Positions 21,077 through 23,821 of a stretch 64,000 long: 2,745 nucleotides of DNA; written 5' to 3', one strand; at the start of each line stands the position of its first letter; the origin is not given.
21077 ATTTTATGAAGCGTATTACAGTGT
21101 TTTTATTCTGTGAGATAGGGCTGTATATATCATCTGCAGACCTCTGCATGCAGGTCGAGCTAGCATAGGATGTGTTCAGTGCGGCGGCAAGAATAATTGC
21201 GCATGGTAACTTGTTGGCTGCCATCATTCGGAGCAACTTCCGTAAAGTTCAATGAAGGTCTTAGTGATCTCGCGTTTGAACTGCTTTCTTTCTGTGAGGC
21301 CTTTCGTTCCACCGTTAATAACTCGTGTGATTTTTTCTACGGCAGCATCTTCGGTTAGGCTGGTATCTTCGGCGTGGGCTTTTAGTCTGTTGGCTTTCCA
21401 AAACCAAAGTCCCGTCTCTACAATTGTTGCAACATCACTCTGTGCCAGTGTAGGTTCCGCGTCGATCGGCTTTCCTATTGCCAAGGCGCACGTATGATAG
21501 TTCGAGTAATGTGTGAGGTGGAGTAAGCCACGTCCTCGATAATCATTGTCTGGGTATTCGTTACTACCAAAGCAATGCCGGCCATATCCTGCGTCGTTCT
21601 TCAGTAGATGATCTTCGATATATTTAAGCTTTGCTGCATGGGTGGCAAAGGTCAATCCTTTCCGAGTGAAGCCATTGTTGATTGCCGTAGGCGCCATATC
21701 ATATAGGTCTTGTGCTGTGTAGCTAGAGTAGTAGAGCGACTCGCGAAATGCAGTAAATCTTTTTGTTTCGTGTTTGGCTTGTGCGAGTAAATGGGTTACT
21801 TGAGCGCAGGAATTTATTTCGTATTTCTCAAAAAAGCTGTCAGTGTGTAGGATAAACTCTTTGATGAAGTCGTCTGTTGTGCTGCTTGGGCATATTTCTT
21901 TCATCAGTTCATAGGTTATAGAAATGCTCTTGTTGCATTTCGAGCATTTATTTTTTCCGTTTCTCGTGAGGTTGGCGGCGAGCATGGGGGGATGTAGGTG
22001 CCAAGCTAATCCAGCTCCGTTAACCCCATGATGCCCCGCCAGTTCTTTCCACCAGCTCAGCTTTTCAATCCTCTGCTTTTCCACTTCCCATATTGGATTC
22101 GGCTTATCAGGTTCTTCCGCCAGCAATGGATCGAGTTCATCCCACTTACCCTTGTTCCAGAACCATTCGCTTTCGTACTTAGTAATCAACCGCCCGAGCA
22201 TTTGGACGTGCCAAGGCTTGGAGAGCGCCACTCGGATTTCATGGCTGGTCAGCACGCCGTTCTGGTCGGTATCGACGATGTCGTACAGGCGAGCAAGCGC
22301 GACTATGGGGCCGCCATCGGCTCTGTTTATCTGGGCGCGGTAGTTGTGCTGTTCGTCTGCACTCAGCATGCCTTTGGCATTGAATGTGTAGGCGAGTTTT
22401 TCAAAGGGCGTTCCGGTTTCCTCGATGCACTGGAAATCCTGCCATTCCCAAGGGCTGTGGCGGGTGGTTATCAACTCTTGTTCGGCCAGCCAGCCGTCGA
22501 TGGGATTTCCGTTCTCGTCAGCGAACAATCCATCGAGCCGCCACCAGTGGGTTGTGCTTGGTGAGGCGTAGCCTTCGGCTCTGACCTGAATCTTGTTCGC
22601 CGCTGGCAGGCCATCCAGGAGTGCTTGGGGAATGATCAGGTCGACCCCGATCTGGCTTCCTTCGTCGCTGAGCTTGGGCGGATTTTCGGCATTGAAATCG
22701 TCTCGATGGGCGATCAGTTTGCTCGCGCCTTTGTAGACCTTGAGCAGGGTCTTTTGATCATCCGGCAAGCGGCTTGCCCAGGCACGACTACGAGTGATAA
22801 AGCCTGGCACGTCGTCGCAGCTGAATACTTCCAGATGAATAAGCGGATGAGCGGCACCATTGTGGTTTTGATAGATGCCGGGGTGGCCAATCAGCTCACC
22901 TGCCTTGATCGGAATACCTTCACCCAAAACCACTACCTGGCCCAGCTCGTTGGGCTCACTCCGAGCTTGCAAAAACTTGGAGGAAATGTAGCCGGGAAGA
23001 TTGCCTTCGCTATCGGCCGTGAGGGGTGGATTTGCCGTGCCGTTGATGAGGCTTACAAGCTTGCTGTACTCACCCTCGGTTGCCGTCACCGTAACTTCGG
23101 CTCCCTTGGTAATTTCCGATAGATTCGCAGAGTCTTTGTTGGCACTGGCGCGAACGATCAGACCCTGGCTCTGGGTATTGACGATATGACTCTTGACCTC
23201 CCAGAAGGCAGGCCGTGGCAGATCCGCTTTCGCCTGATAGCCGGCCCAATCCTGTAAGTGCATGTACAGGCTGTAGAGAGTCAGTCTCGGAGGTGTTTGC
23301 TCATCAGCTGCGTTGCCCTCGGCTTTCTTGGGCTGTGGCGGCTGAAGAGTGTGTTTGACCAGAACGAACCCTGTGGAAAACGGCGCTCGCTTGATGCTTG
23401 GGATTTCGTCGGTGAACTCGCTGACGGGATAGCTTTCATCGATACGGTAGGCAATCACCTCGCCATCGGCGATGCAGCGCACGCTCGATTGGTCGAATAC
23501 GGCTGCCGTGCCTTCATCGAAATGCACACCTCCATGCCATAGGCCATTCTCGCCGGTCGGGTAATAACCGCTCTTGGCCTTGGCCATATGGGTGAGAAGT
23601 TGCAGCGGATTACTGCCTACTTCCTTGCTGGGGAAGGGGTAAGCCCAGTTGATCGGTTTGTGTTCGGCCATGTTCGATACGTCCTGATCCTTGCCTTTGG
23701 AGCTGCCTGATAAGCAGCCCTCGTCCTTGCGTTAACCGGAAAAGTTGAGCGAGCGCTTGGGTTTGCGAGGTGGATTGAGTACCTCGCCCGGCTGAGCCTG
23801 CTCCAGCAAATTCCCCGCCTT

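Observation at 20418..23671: Uncharacterised VgrG-linked 815-aa tri-modular cell-wall effector with translationally coupled periplasmic immunity gene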

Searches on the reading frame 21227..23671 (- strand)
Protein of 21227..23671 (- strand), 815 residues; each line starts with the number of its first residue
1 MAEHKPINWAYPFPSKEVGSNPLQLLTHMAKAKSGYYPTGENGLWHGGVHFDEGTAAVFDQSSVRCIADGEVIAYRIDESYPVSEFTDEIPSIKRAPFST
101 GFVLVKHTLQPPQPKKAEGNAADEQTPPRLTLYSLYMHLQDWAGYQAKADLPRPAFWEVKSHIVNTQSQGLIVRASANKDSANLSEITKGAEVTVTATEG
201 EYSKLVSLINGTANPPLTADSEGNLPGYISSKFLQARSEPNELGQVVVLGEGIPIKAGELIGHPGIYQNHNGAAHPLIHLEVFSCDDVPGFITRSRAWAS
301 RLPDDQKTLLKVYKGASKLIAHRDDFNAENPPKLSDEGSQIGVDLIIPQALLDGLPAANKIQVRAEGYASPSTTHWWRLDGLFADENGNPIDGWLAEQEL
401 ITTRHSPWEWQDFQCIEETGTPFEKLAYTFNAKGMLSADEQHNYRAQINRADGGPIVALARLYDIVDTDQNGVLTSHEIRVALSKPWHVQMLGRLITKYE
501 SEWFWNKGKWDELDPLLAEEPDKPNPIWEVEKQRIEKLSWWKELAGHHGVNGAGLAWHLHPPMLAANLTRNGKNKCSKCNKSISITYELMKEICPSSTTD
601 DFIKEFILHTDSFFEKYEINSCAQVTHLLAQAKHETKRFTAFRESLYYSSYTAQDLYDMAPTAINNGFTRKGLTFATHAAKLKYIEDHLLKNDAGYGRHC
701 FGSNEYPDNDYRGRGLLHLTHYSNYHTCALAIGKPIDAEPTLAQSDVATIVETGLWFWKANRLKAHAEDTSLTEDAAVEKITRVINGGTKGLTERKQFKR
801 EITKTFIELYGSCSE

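Call 6: search_protein_families(library=pfam, proteins=[window:21227-23671:-], max_evalue=1)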
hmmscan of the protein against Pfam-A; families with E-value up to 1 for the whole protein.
window:21227-23671:- (815 aa): 5 families
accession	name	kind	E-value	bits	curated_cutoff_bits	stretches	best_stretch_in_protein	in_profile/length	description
PF00182.24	Glyco_hydro_19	-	6.8e-08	33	25.5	1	694-762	87-158/232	Chitinase class I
PF08239.17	SH3_3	-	3e-05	24.5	27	1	170-235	2-54/54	Bacterial SH3 domain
PF13405.12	EF-hand_6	-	0.069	13.4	25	1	459-484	2-27/30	EF-hand domain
PF20360.3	DUF6655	-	0.1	12.2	27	1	628-693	146-211/259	Family of unknown function (DUF6655)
PF00036.39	EF-hand_1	-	0.17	12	25.4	1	462-484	5-27/29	EF hand domain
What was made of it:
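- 22940..23203 (-): Bacterial SH3 (SH3b) domain inserted inside the M23-like domain (aa 157-244). Probably binds peptidoglycan. Pfam SH3_3 E 3e-5, 24.5 bits, aa 170-235 (call 6).
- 21227..21874 (-): GH19 lysozyme domain (aa 600-815) with catalytic pair E635/E644. PF00182 33 bits, above gathering score 25.5 (call 6).
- On TseP family of chimeric T6SS effectors: PF00182 is above the gathering score (call 6).
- On Glycoside hydrolase family 19 (PF00182): 33.0 bits against a cut-off of 25.5, though only profile positions 87-158 of 232 are matched (call 6).
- On Bacterial SH3 domain (PF08239 SH3_3): 24.5 bits, just under the gathering score of 27, E 3e-5 (call 6).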

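Call 7: search_protein_families(library=ncbifam, proteins=[window:21227-23671:-], max_evalue=1)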
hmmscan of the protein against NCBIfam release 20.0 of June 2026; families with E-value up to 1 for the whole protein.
window:21227-23671:- (815 aa): 0 families

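Call 8: search_solved_structures(query=window:21227-23671:-, max_evalue=1, show_alignments=3)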
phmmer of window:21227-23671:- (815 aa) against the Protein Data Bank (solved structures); distinct sequences matched with E-value up to 1: 38.
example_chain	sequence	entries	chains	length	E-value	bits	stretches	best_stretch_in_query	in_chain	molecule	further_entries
9eoi_A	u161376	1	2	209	2e-11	45.8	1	606-796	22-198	Putative lytic enzyme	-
9ms6_A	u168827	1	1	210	8.3e-10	40.5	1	614-802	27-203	PWe1 endolysin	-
9jtr_A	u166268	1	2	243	1.6e-08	36.2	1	690-776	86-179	Basic chitinase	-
9jtp_A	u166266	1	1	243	2.2e-08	35.7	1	694-776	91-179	Basic chitinase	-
9ms7_A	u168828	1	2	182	7e-08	34.1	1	709-801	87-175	PWe2 endolysin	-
4ok7_A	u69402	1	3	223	3.4e-07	31.8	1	609-796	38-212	Endolysin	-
3w3e_A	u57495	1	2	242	1.1e-06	30.1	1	697-781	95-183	Cotyledoneous yieldin-like protein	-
2cjl_A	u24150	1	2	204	2.9e-06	28.7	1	691-763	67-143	SECRETED CHITINASE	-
1wvv_A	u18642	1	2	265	1e-05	26.9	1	691-789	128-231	chitinase C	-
1wvu_A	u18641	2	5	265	1e-05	26.9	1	691-789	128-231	chitinase C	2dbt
1cns_A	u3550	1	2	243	2.8e-05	25.5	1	699-760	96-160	CHITINASE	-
8hne_A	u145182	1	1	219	4.3e-05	24.9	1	681-761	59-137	Anc4, ancestral GH19 chitinase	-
2baa_A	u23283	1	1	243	5.1e-05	24.6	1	699-760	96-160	ENDOCHITINASE (26 KD)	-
4j0l_A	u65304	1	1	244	6.3e-05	24.3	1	699-762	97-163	Basic endochitinase C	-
4dwx_A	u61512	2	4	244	6.6e-05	24.3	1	699-762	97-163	Basic endochitinase C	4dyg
8xcl_A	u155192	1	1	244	7.1e-05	24.1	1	620-797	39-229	EF-hand domain-containing protein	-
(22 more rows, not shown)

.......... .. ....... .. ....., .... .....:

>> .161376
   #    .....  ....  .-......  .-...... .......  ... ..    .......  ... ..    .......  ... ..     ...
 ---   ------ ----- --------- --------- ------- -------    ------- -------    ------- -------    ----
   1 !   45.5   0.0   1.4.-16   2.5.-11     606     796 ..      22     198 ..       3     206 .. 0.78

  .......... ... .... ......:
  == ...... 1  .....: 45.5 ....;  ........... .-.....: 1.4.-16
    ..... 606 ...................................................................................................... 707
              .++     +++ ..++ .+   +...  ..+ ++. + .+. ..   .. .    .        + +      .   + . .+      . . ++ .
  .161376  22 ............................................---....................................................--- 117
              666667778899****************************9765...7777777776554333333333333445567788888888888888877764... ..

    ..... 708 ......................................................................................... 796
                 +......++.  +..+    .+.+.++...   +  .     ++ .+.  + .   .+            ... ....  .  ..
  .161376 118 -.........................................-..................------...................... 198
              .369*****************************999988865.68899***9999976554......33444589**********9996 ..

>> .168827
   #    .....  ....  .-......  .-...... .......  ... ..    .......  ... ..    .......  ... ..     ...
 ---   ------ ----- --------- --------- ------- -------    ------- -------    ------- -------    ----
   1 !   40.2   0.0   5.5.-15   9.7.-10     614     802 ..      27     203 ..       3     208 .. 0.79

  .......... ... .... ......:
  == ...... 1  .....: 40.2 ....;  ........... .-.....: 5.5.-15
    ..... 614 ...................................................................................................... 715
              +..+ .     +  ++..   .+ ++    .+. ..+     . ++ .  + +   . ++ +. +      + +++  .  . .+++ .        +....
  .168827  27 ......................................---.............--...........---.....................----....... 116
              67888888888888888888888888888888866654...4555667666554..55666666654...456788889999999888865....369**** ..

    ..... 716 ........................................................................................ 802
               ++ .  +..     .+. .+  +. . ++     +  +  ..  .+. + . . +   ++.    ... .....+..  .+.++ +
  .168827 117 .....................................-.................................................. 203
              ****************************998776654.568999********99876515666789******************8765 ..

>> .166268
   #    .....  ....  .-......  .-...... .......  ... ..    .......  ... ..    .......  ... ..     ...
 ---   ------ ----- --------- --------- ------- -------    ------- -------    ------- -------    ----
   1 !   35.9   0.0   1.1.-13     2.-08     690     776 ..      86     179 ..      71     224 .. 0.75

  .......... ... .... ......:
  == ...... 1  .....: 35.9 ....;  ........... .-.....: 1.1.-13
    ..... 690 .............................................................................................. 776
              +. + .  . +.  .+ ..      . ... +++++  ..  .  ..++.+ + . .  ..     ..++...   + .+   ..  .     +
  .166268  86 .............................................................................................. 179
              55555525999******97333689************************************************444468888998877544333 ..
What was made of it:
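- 21227..21874 (-): 9eoi E 2e-11 and 8xcl E 7e-5 (call 8).
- On TseP family of chimeric T6SS effectors: phmmer to 8xcl_A E 7e-5 (call 8).
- On Glycoside hydrolase family 19 (PF00182): Full-domain alignments to GH19 endolysins cover aa 606-802 (call 8). E635 and E644 align to the HES/VEN glutamates of 9eoi (call 8).
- Checked: GH19 is supported above the Pfam gathering score (33 vs 25.5 bits, call 6) and by PDB endolysins (9eoi, E 2e-11, call 8).
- Plant GH19 chitinases are among the PDB matches (call 8).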

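Call 11: find_homologous_proteins(query=window:21227-23671:-)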
Query window:21227-23671:- (815 aa): 990 proteins with E <= 0.001 among 8000 candidates; the best 120 are listed.
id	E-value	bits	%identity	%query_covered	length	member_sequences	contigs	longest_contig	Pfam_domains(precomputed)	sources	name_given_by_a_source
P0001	0.0e+0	1889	98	100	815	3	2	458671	PF00182.25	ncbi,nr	ncbi:glycoside hydrolase family 19 protein [Stutzerimonas nosocomialis]|nr:glycoside hydrolase famil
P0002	0.0e+0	1540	79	100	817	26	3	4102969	PF00182.25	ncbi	ncbi:glycoside hydrolase family 19 protein [Stutzerimonas degradans]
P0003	0.0e+0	1460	75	100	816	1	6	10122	PF00182.25,PF08239.18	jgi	jgi:predicted chitinase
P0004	0.0e+0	1438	75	99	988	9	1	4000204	PF00182.25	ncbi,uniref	ncbi:glycoside hydrolase family 19 protein [Stutzerimonas urumqiensis]|uniref:glycoside hydrolase fa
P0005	0.0e+0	1273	71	98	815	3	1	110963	-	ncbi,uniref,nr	ncbi:hypothetical protein DN826_12600 [Stutzerimonas nosocomialis]|uniref:glycoside hydrolase family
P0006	0.0e+0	1265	66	100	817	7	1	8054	PF00182.25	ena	-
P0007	0.0e+0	1239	75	91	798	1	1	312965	PF08239.18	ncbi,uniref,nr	ncbi:hypothetical protein [Stutzerimonas azotifigens]|uniref:EF-hand domain-containing protein n=1 T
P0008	0.0e+0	1196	66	98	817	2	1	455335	-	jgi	jgi:predicted chitinase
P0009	0.0e+0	1180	67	98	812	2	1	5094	PF08239.18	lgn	-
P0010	0.0e+0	1172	65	98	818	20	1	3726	-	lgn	-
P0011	0.0e+0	1166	70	91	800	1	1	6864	PF08239.18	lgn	-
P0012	0.0e+0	1163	63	99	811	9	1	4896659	PF00182.25,PF08239.18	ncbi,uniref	ncbi:glycoside hydrolase family 19 protein [Pseudomonas sp. YJ42]|uniref:glycoside hydrolase family 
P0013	0.0e+0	1126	84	70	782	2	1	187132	PF16754.11,PF08239.18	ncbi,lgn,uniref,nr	ncbi:hypothetical protein EA796_17420 [Pseudomonas sp. AOB-7]|uniref:pesticin C-terminus-like murami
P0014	0.0e+0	1125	61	99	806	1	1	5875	PF00182.25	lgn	-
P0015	0.0e+0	1121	84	70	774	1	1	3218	PF16754.11,PF08239.18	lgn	-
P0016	0.0e+0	1116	63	98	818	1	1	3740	PF08239.18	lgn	-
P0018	0.0e+0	1096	67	89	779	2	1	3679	PF08239.18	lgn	-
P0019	0.0e+0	1092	61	79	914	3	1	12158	PF00182.25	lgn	-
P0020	0.0e+0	1090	78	73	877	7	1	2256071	PF08239.18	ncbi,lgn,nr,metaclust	ncbi:hypothetical protein SAMN03159475_0418 [Pseudomonas sp. NFPP33]|nr:hypothetical protein [Pseudo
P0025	0.0e+0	1056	59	98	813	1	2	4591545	-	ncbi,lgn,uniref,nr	ncbi:hypothetical protein ACMC9K_21155 [Pseudomonadota bacterium DY0742]|uniref:hypothetical protein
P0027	0.0e+0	1052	62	79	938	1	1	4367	PF00182.25,PF08239.18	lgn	-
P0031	0.0e+0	1035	49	100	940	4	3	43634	PF00182.25,PF08239.18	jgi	jgi:predicted chitinase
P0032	0.0e+0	1035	60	79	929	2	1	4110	PF00182.25,PF08239.18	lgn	-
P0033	0.0e+0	1033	77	70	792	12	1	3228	PF16754.11,PF08239.18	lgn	-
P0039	0.0e+0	1020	57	99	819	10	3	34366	PF08239.18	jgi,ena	-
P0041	0.0e+0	1019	69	79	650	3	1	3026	PF08239.18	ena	-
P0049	2.0e-296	1004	56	99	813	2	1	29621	PF08239.18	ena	-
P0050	4.7e-296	1002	57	99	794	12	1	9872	PF00182.25,PF08239.18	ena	-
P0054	4.5e-295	999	56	99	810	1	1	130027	PF08239.18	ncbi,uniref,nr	ncbi:hypothetical protein TMS3_0117945 [Pseudomonas taeanensis MS-3]|uniref:EF-hand domain-containin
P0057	7.3e-295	998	56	99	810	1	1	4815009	PF08239.18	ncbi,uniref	ncbi:hypothetical protein [Pseudomonas sp. MBLB4136]|uniref:hypothetical protein n=1 Tax=Pseudomonas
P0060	7.0e-293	992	55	99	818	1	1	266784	PF08239.18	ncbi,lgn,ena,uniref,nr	ncbi:MAG: hypothetical protein R3355_18080 [Pseudomonas sp.]|uniref:SH3 domain-containing protein n=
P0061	1.2e-292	991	60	90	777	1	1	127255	PF08239.18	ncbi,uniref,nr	ncbi:hypothetical protein [Stutzerimonas kunmingensis]|uniref:hypothetical protein n=1 Tax=Stutzerim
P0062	1.5e-292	991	73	71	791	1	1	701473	PF11860.14,PF08239.18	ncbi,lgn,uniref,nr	ncbi:N-acetylmuramidase domain-containing protein [Pseudomonas sp.]|uniref:N-acetylmuramidase domain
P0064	1.6e-291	987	60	89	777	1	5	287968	PF08239.18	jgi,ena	-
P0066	2.8e-290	983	56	99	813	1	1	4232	PF08239.18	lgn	-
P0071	1.2e-288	978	56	99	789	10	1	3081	PF00182.25,PF08239.18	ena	-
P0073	1.6e-287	974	70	73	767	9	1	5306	PF08239.18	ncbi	-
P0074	1.6e-286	971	72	70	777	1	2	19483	PF16754.11,PF08239.18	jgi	jgi:hypothetical protein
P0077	5.5e-286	969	55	99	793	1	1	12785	PF00182.25,PF08239.18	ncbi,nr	ncbi:hypothetical protein HP532_01495 [Pseudomonas sp. CrR25]|nr:hypothetical protein [Pseudomonas s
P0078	1.7e-285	967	54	98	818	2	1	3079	PF08239.18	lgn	-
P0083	2.6e-284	963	54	98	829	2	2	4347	PF08239.18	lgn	-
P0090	3.0e-282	957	59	89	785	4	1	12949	PF08239.18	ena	-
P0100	1.9e-279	947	71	69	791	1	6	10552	PF16754.11,PF08239.18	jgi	jgi:hypothetical protein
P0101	2.9e-279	947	58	89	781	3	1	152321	PF08239.18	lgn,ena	-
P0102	6.1e-279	946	69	71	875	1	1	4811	PF08239.18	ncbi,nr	ncbi:SH3 domain-containing protein [Pseudomonas sp. CrR25]|nr:SH3 domain-containing protein [Pseudom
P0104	6.1e-278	942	70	70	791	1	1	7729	PF08239.18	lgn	-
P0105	1.1e-277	941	61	59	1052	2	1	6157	PF00182.25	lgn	-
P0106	5.8e-277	939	58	89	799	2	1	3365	PF08239.18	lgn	-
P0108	2.1e-276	937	69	70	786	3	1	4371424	PF16754.11,PF08239.18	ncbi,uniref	ncbi:pesticin C-terminus-like muramidase [Pseudomonas benzenivorans]|uniref:pesticin C-terminus-like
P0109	9.1e-275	932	62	59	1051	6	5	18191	PF00182.25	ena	-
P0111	1.4e-274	931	69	69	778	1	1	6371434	PF16754.11,PF08239.18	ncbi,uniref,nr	ncbi:hypothetical protein LPB260_20745 [Pseudomonas sp. LPB0260]|uniref:hypothetical protein n=1 Tax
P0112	5.8e-274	929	69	69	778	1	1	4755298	PF16754.11,PF08239.18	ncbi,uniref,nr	ncbi:hypothetical protein [Pseudomonas benzenivorans]|uniref:EF-hand domain-containing protein n=1 T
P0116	3.6e-272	923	54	79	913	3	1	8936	PF00182.25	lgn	-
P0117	1.8e-271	921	54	79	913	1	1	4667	PF00182.25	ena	-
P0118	4.8e-271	920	54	79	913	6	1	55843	PF00182.25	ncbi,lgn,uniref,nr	ncbi:glycoside hydrolase family 19 protein [Metapseudomonas otitidis]|uniref:glycoside hydrolase fam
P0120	1.1e-269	915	60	59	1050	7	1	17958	PF00182.25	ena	-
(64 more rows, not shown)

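Call 26: find_encoding_contigs(protein=P0025, flank=6000, max_places=3)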
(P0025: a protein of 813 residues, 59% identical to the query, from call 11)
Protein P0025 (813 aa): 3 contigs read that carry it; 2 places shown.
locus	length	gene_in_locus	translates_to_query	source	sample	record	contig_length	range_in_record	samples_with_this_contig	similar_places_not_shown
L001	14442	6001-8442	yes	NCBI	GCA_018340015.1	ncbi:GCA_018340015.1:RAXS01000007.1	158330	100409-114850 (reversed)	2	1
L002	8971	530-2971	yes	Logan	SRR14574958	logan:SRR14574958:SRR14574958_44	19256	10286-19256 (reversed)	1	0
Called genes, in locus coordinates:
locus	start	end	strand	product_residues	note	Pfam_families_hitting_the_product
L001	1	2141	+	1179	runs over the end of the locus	PF14331:IcmF-related_N, PF21070:IcmF_helical (faint), PF06761:IcmF-related, PF06744:IcmF_C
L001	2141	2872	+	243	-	PF00481:PP2C (weak), PF13672:PP2C_2, PF07228:SpoIIE (faint)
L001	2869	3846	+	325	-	PF00069:Pkinase, PF07714:PK_Tyr_Ser-Thr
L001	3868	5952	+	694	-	PF05954:Phage_GPD, PF04717:Phage_base_V, PF22178:Gp5_trimer_C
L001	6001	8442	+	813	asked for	-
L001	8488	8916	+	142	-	-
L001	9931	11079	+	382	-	PF02405:MlaE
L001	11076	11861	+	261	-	PF00005:ABC_tran, PF13304:AAA_21 (weak)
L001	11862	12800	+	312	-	PF02470:MlaD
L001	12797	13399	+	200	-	PF03886:ABC_trans_aux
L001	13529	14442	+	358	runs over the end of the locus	PF25881:HH_YBHG (weak)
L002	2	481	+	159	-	?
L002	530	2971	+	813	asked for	-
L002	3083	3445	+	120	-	-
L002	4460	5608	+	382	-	PF02405:MlaE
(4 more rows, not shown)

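Call 41: find_encoding_contigs(protein=P0002, flank=5000, max_places=2)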
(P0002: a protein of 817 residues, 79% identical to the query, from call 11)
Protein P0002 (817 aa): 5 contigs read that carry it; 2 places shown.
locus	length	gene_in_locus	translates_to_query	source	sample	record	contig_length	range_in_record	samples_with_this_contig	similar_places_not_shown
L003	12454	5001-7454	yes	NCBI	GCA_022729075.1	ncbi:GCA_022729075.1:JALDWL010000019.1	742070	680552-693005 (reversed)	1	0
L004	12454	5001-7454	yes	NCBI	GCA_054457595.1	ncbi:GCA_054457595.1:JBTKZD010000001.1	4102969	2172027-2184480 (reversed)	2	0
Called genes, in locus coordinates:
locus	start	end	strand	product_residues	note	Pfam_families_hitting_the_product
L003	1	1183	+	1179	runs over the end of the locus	PF14331:IcmF-related_N, PF06761:IcmF-related, PF21070:IcmF_helical (weak), PF06744:IcmF_C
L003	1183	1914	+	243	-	PF00481:PP2C, PF13672:PP2C_2, PF07228:SpoIIE (weak)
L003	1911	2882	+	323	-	PF00069:Pkinase, PF07714:PK_Tyr_Ser-Thr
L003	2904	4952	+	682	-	PF05954:Phage_GPD, PF04717:Phage_base_V, PF22178:Gp5_trimer_C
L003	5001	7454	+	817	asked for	PF00182:Glyco_hydro_19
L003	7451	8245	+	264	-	-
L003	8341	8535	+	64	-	-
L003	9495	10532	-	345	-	-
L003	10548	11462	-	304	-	PF00669:Flagellin_N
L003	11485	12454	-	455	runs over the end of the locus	PF22638:FlgK_D1, PF06429:Flg_bbr_C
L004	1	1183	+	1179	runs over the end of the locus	PF14331:IcmF-related_N, PF06761:IcmF-related, PF21070:IcmF_helical (weak), PF06744:IcmF_C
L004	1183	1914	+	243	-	PF00481:PP2C, PF13672:PP2C_2, PF07228:SpoIIE (weak)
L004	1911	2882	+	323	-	PF00069:Pkinase, PF07714:PK_Tyr_Ser-Thr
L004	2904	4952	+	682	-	PF05954:Phage_GPD, PF04717:Phage_base_V, PF22178:Gp5_trimer_C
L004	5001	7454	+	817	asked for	PF00182:Glyco_hydro_19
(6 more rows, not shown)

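Call 42: find_encoding_contigs(protein=P0012, flank=5000, max_places=2)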
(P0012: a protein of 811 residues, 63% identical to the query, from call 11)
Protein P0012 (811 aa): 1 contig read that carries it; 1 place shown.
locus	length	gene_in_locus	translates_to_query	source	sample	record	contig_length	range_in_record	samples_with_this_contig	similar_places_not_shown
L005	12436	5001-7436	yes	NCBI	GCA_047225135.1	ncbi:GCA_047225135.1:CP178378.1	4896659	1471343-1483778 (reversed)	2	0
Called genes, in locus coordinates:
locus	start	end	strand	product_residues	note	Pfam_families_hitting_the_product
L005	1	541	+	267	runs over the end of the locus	PF01975:SurE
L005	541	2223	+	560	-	PF00501:AMP-binding, PF13193:AMP-binding_C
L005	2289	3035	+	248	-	PF00596:Aldolase_II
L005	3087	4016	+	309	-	PF02826:2-Hacid_dh_C, PF03446:NAD_binding_2 (faint)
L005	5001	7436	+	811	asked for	PF08239:SH3_3 (faint), PF00182:Glyco_hydro_19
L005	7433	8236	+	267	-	-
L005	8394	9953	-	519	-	PF00501:AMP-binding, PF13193:AMP-binding_C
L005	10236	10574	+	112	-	-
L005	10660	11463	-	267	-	PF14346:DUF4398, PF00691:OmpA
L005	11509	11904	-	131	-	PF14346:DUF4398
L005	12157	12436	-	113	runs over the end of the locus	-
